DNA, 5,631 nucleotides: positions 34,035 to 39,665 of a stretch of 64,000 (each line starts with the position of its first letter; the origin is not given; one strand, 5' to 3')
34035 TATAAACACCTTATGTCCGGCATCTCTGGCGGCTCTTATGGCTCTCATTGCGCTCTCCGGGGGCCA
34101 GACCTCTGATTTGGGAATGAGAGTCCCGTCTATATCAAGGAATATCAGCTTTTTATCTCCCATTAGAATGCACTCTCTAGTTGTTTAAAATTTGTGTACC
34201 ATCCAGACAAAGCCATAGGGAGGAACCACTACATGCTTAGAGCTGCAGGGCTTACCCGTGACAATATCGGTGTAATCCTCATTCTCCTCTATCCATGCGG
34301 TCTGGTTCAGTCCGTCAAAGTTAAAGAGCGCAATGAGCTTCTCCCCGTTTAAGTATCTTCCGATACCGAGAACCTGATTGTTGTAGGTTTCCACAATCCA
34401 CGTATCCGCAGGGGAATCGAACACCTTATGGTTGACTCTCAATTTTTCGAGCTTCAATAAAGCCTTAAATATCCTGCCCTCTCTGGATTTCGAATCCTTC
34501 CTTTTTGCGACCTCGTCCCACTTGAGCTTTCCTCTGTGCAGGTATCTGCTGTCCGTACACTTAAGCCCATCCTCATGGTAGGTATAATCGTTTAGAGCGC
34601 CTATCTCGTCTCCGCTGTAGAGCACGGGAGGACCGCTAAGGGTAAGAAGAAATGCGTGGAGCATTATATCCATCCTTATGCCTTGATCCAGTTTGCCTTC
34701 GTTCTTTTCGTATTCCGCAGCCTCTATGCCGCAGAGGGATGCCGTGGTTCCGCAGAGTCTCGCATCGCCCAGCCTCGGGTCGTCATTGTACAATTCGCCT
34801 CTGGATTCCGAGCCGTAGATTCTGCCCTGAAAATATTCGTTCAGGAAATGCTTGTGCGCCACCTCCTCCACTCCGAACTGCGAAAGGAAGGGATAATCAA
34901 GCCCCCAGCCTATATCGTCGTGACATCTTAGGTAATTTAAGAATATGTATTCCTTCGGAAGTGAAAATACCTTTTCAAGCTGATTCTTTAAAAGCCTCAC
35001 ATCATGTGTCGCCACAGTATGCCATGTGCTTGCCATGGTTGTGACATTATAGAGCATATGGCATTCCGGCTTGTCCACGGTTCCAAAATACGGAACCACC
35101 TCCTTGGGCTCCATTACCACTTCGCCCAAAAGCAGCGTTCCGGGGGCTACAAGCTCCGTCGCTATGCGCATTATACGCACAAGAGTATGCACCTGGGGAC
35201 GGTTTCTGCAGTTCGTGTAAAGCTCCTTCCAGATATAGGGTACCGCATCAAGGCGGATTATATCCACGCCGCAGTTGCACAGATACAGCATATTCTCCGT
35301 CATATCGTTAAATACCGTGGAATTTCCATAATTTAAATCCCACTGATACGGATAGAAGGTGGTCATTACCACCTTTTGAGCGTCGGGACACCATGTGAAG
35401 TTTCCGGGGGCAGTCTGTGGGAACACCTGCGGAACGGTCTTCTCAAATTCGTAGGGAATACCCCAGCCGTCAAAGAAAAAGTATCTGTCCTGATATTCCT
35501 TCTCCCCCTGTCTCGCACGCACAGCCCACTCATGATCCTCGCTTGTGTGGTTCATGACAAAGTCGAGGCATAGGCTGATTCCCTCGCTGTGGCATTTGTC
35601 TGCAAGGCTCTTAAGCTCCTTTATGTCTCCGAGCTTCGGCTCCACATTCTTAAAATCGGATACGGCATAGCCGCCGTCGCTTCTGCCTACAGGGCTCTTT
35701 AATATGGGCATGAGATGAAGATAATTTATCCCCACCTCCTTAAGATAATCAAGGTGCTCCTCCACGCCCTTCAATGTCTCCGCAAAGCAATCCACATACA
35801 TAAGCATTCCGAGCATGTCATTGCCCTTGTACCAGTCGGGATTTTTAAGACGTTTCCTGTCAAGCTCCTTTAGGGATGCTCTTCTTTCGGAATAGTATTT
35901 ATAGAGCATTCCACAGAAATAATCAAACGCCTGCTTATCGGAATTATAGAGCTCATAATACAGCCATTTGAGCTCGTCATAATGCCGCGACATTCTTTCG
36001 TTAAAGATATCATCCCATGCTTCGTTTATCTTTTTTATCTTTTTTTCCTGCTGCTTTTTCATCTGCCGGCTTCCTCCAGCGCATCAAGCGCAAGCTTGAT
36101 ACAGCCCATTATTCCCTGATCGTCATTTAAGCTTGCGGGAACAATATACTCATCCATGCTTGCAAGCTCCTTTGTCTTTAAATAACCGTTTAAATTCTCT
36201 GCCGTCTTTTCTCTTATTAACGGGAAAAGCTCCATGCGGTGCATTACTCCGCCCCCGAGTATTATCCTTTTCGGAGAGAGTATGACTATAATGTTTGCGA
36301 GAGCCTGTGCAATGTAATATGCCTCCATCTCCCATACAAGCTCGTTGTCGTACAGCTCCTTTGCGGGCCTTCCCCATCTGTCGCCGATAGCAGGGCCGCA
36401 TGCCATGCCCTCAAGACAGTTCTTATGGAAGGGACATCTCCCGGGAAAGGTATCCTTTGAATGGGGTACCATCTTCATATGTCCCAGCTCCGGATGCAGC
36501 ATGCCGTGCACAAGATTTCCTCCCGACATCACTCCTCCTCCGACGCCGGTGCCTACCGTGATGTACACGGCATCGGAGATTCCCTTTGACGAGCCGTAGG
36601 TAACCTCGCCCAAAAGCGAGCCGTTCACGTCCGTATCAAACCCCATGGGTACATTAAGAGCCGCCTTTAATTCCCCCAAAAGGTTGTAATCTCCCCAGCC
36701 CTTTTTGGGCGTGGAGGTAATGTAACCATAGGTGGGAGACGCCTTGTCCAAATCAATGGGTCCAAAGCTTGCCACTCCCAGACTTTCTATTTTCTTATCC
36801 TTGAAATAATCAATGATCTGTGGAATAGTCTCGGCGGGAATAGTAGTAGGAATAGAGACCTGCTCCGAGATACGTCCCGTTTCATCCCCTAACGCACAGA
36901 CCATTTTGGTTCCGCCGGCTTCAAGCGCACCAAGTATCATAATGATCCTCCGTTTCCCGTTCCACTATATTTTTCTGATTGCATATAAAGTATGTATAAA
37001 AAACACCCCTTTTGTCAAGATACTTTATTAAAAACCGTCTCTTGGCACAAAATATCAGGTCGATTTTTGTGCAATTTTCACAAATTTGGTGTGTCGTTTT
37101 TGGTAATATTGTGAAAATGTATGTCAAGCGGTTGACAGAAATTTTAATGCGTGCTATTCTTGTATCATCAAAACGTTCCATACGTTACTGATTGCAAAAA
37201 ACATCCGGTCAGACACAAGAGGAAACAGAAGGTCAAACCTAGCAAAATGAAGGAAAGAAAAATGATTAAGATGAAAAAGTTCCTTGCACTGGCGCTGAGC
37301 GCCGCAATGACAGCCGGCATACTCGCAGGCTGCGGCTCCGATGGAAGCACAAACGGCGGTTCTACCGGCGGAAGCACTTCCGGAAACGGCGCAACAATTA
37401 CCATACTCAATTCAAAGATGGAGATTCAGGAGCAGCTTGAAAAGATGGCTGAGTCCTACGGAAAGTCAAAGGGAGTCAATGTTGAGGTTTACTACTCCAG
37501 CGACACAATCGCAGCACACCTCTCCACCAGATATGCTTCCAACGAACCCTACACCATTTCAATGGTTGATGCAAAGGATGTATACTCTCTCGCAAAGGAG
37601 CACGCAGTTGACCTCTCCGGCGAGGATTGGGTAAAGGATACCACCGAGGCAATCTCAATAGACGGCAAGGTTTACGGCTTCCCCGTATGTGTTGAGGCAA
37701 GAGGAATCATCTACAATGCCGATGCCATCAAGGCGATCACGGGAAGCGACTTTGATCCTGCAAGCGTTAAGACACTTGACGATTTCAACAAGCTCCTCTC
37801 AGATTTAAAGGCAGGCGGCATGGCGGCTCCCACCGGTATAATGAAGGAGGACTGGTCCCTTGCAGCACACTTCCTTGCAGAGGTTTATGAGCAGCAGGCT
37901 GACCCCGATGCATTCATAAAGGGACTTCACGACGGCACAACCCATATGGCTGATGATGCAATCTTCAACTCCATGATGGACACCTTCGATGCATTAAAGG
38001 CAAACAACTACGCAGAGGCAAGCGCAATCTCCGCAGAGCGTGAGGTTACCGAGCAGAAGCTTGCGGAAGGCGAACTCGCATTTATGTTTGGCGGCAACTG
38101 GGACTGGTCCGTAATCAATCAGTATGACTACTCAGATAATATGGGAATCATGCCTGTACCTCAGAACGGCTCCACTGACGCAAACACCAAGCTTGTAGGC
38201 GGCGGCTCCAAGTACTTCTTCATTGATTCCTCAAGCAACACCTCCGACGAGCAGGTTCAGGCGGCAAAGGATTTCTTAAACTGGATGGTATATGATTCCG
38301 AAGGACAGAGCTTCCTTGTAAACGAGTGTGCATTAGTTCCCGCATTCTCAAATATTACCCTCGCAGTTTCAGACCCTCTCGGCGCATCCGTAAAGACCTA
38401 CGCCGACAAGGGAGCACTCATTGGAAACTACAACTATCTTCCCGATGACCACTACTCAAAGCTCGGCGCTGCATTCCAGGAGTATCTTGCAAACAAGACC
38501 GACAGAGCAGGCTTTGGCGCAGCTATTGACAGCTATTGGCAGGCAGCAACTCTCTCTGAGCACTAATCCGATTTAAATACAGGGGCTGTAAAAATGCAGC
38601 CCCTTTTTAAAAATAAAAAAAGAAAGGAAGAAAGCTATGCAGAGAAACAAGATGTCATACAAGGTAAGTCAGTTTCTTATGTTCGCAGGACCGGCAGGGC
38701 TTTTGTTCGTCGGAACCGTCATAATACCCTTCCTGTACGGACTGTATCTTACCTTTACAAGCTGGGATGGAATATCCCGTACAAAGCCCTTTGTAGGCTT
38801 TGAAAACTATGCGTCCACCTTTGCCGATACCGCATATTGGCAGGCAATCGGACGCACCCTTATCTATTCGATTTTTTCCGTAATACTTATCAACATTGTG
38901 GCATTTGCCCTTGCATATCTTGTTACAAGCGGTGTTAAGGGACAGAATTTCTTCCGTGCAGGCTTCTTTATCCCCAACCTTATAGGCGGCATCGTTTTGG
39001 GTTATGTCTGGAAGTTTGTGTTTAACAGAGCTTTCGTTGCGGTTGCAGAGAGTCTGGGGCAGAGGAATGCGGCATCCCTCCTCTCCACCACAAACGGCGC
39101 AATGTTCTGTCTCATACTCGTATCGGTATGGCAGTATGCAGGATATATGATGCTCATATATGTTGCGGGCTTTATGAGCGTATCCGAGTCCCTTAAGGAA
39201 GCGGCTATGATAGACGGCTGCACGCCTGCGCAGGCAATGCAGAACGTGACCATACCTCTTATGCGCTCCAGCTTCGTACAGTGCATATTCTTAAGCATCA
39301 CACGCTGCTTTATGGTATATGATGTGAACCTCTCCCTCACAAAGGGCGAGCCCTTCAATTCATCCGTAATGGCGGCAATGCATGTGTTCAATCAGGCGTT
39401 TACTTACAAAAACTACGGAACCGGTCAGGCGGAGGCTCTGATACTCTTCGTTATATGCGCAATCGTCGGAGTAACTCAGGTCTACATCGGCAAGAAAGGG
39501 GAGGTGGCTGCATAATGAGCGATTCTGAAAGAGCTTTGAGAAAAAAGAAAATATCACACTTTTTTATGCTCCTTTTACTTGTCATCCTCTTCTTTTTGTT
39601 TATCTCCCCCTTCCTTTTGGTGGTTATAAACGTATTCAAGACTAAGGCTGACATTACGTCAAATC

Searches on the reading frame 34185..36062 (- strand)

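Call 67: search_protein_families(library=pfam, proteins=[window:34185-36062:-], max_evalue=0.00001)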
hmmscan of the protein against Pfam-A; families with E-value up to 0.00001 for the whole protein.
window:34185-36062:- (625 aa): 1 family
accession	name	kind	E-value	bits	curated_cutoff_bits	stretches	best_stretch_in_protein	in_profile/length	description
PF00128.31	Alpha-amylase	-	4e-48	165.2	22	1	96-382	17-315/446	Alpha amylase, catalytic domain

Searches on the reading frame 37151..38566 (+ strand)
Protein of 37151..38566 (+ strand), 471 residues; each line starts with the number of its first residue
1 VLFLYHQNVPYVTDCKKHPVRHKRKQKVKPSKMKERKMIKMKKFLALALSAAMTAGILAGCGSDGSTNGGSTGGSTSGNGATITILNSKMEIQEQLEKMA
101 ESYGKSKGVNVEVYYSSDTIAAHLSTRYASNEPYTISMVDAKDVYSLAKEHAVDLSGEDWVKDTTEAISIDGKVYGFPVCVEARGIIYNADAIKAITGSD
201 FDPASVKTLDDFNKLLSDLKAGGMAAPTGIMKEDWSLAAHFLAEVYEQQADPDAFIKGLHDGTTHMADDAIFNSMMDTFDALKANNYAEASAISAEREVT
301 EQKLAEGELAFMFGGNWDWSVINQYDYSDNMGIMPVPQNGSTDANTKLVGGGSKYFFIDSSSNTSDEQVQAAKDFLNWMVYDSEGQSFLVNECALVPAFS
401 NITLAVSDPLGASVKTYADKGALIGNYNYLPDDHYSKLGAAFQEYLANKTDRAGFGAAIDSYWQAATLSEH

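Call 67: search_protein_families(library=pfam, proteins=[window:37151-38566:+], max_evalue=0.00001)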
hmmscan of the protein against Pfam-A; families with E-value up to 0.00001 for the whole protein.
window:37151-38566:+ (471 aa): 2 families
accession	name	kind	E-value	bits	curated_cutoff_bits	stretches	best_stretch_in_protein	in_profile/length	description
PF13416.11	SBP_bac_8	-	1.1e-21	78.3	27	1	98-404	1-267/279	Bacterial extracellular solute-binding protein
PF01547.30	SBP_bac_1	-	4.5e-13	50.3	26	1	93-379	7-300/307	Bacterial extracellular solute-binding protein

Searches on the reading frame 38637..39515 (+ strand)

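Call 67: search_protein_families(library=pfam, proteins=[window:38637-39515:+], max_evalue=0.00001)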
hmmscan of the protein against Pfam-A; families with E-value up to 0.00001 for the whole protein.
window:38637-39515:+ (292 aa): 1 family
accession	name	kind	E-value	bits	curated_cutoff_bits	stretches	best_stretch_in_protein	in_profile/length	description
PF00528.27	BPD_transp_1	-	4.2e-10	40.1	26.4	1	98-286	12-180/184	Binding-protein-dependent transport system inner membrane component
